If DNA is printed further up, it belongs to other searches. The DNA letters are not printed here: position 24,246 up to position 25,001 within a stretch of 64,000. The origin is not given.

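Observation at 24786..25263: Unannotated RNase P RNA (rnpB) whose 5' end overlaps the rnhA coding 3' end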

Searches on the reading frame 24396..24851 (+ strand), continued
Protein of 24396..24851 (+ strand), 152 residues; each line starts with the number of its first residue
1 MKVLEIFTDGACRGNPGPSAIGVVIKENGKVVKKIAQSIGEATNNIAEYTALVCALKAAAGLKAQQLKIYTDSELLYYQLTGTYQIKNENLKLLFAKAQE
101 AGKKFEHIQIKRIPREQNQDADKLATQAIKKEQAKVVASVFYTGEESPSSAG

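Call 15: find_related_loci(query=window:24396-24785:+, collection=metagenome_contigs, flank=2000)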
Query window:24396-24785:+ (130 aa) in metagenome_contigs; peptide patterns used: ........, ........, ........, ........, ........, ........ (x = any residue, [..] = any of these).
600 stretches matched a pattern (row limit reached: there are more); 399 encode a relative of the query (tblastn E <= 1e-3); the best 80 are kept; 80 distinct loci.
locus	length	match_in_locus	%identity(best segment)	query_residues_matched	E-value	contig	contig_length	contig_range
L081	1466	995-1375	57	4-130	9e-49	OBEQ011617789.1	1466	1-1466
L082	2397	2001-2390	53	1-130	7e-46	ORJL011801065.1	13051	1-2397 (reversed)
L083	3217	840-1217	59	4-129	3e-45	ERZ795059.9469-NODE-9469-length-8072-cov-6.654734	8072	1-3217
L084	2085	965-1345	54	4-130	2e-45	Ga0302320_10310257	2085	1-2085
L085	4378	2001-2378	55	4-129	2e-44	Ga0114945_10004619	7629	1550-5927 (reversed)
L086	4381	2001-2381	53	4-130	2e-44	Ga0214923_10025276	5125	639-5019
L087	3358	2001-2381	55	4-130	2e-44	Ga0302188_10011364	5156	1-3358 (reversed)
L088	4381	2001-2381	55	4-130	2e-44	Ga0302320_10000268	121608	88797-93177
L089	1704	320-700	57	4-130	1e-44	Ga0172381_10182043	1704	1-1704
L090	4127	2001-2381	54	4-130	7e-44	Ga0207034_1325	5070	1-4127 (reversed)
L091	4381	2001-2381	54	4-130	5e-44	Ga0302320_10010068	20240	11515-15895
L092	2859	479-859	54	4-130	9e-44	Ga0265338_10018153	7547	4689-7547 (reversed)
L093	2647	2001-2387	54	2-130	7e-44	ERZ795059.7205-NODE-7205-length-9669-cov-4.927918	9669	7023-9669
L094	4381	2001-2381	54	4-130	3e-43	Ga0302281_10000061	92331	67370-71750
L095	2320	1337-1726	55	1-130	1e-43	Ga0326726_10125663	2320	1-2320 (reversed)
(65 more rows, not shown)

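Call 17: find_encoding_contigs(protein=P0003, flank=1500, max_places=2)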
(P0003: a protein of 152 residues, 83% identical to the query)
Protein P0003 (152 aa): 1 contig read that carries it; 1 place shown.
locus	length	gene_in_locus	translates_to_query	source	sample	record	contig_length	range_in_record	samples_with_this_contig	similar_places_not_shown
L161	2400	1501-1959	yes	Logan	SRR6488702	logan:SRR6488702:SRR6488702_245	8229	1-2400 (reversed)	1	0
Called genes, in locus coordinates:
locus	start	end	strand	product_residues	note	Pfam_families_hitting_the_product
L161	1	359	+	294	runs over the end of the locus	-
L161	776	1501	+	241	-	PF02591:Zn_ribbon_9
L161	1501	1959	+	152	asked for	PF00075:RNase_H, PF13456:RVT_3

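Call 18: find_encoding_contigs(protein=P0005, flank=1500, max_places=2)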
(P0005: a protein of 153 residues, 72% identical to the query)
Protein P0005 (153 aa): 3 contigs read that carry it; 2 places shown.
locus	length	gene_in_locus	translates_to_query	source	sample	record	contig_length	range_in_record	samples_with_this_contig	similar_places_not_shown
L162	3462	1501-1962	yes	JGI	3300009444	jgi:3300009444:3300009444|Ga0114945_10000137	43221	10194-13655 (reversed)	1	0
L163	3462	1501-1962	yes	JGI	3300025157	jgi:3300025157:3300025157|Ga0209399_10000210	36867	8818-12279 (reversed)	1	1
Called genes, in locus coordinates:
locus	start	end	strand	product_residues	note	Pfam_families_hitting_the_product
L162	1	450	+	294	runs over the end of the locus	-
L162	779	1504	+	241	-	PF02591:Zn_ribbon_9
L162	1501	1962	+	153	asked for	PF00075:RNase_H, PF13456:RVT_3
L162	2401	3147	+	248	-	PF20772:TACO1_YebC_N, PF01709:Transcrip_reg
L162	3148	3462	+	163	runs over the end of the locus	PF02075:RuvC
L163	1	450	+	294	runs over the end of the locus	-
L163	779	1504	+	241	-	PF02591:Zn_ribbon_9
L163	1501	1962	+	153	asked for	PF00075:RNase_H, PF13456:RVT_3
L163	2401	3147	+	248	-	PF20772:TACO1_YebC_N, PF01709:Transcrip_reg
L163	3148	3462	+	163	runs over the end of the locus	PF02075:RuvC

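Call 19: find_encoding_contigs(protein=P0007, flank=1500, max_places=2)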
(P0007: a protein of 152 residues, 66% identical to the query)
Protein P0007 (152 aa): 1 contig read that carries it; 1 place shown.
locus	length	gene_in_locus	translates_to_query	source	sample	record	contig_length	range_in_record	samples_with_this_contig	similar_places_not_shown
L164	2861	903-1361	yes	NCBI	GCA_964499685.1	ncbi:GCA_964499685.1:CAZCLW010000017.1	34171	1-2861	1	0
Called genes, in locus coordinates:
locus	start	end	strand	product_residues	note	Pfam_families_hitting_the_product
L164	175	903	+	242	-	PF02591:Zn_ribbon_9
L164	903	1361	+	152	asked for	PF00075:RNase_H, PF13456:RVT_3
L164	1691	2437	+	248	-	PF20772:TACO1_YebC_N, PF01709:Transcrip_reg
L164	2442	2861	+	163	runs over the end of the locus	PF02075:RuvC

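Call 20: find_encoding_contigs(protein=P0008, flank=1500, max_places=2)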
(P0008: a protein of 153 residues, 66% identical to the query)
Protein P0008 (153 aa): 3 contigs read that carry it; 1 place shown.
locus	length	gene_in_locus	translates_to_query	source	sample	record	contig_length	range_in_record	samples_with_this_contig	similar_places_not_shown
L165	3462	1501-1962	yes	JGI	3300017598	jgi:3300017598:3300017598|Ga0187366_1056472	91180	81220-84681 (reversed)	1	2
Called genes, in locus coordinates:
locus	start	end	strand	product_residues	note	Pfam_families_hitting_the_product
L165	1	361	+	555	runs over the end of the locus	PF03979:Sigma70_r1_1, PF00140:Sigma70_r1_2, PF04542:Sigma70_r2, PF04539:Sigma70_r3, PF04545:Sigma70_r4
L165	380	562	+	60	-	-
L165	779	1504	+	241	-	PF24481:CT398_CC (weak), PF02591:Zn_ribbon_9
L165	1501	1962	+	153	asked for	PF00075:RNase_H, PF13456:RVT_3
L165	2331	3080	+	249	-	PF20772:TACO1_YebC_N, PF01709:Transcrip_reg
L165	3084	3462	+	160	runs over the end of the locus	PF02075:RuvC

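Call 32: find_encoding_contigs(protein=P0010, flank=1500, max_places=1)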
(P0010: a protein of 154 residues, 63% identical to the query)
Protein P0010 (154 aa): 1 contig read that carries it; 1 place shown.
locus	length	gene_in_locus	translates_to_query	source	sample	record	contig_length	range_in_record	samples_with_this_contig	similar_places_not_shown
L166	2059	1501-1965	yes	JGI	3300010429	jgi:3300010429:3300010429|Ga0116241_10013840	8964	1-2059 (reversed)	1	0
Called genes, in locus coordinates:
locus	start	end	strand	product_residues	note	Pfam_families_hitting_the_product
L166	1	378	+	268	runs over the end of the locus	-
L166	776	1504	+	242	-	PF02591:Zn_ribbon_9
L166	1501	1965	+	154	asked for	PF00075:RNase_H, PF13456:RVT_3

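Call 33: find_encoding_contigs(protein=P0011, flank=1500, max_places=1)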
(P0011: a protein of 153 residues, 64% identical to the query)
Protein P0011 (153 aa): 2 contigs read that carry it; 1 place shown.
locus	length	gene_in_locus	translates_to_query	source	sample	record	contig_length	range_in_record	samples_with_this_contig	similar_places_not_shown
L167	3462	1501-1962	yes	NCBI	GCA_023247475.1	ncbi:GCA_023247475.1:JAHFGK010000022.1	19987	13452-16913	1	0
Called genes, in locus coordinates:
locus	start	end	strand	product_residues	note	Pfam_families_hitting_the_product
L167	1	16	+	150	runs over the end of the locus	-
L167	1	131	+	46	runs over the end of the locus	-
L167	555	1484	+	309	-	PF02591:Zn_ribbon_9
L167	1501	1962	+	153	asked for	PF00075:RNase_H, PF13456:RVT_3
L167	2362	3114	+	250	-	PF20772:TACO1_YebC_N, PF01709:Transcrip_reg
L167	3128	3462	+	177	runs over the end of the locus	PF02075:RuvC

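Call 34: find_encoding_contigs(protein=P0015, flank=1500, max_places=1)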
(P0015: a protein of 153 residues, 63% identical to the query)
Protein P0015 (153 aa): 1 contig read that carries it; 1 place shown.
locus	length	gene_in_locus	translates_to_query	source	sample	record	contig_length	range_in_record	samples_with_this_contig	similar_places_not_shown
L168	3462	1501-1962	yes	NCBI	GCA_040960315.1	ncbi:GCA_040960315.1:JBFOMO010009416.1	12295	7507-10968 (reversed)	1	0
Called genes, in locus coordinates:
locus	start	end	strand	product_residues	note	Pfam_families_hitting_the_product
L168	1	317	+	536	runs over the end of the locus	PF03979:Sigma70_r1_1, PF00140:Sigma70_r1_2, PF04542:Sigma70_r2, PF04539:Sigma70_r3, PF04545:Sigma70_r4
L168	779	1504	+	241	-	PF02591:Zn_ribbon_9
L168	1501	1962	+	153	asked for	PF00075:RNase_H, PF13456:RVT_3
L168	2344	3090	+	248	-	PF20772:TACO1_YebC_N, PF01709:Transcrip_reg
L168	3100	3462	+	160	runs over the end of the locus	PF02075:RuvC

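Call 35: find_encoding_contigs(protein=P0030, flank=1500, max_places=1)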
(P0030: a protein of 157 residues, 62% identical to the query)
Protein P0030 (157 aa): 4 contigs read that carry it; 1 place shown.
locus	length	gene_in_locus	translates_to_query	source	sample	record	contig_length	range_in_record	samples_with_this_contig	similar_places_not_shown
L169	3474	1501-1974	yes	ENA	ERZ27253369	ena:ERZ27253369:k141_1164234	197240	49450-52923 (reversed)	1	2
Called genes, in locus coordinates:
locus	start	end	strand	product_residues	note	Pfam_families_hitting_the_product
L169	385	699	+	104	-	PF01541:GIY-YIG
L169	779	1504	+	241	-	PF02591:Zn_ribbon_9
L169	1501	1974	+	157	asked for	PF00075:RNase_H, PF13456:RVT_3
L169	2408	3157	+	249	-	PF20772:TACO1_YebC_N, PF01709:Transcrip_reg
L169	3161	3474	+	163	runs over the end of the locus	PF02075:RuvC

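Call 36: find_encoding_contigs(protein=P0035, flank=1500, max_places=1)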
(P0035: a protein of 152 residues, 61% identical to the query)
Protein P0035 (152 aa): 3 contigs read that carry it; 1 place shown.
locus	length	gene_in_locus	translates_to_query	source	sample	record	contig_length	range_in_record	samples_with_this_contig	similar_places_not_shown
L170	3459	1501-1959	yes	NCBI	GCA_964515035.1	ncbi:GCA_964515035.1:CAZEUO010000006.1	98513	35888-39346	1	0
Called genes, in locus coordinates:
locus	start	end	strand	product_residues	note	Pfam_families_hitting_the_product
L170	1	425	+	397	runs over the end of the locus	PF24624:Int_N, PF00589:Phage_integrase, PF22823:MrpR_C_cat (weak)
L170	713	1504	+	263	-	PF02591:Zn_ribbon_9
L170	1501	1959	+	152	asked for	PF00075:RNase_H, PF13456:RVT_3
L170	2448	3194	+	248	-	PF20772:TACO1_YebC_N, PF01709:Transcrip_reg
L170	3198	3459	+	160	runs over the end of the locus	PF02075:RuvC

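Call 37: find_encoding_contigs(protein=P0098, flank=1500, max_places=1)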
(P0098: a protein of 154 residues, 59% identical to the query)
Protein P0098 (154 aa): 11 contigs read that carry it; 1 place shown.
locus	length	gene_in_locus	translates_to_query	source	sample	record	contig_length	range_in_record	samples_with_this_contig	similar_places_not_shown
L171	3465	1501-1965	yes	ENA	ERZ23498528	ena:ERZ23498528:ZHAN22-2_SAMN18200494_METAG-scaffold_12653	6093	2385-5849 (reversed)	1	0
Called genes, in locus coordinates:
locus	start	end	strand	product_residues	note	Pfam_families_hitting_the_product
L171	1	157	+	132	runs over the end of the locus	?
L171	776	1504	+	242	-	PF02591:Zn_ribbon_9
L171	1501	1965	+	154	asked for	PF00075:RNase_H, PF13456:RVT_3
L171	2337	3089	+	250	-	PF20772:TACO1_YebC_N, PF01709:Transcrip_reg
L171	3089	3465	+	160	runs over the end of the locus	PF02075:RuvC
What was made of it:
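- Tried and rejected: The closest relatives came instead from exact-protein look-ups (calls 17-20, 32-37).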

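Call 49: predict_structure(alignment_id=A1)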
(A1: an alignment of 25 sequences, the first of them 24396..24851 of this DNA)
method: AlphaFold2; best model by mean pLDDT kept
length: 152 residues; sequences in the alignment: 25
mean_pLDDT: 89.1   pTM: 0.81
mean pLDDT of the five models: 89.1, 88.7, 88.8, 88.0, 87.5
residues with pLDDT >= 90: 125; 70-90: 6; 50-70: 7; < 50: 14
segments of 3 or more residues with pLDDT < 50: 140-152
pLDDT, mean of each block of 10 residues (from residue 1): 96 93 97 97 97 98 97 97 93 96 97 98 95 56 39 41
secondary structure, 60 per line:
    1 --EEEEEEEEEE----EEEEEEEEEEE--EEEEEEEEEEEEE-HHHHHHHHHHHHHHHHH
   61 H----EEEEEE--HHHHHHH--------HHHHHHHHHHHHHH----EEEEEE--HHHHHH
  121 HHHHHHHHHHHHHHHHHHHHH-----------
elements in order: E3-12 E17-27 E30-42 H44-61 E66-71 H74-80 H89-102 E107-112 H115-141
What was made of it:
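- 24396..24854 (+): RNase HI-family gene (152 aa). The folded domain is residues 1 to about 130. Residues 132-152 are encoded by rnpB. AlphaFold pLDDT is 93-98 up to about residue 130 (call 49).
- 24788..24854 (+): 67-nt overlap: the rnhA tail codons (E132-G152 plus TAA) coincide with the rnpB P1 5' strand, P2 5' strand, P3, the P4 5' strand (CR-I) and J5/7. Tail pLDDT is 39-56 (call 49).
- On RNase HI (type 1 RNase H; Pfam PF00075 / PF13456): Confident fold, pLDDT 93-98 (call 49).
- pLDDT is 39-56 for the tail and 93-98 for the domain (call 49). The tail has low AlphaFold confidence (call 49).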
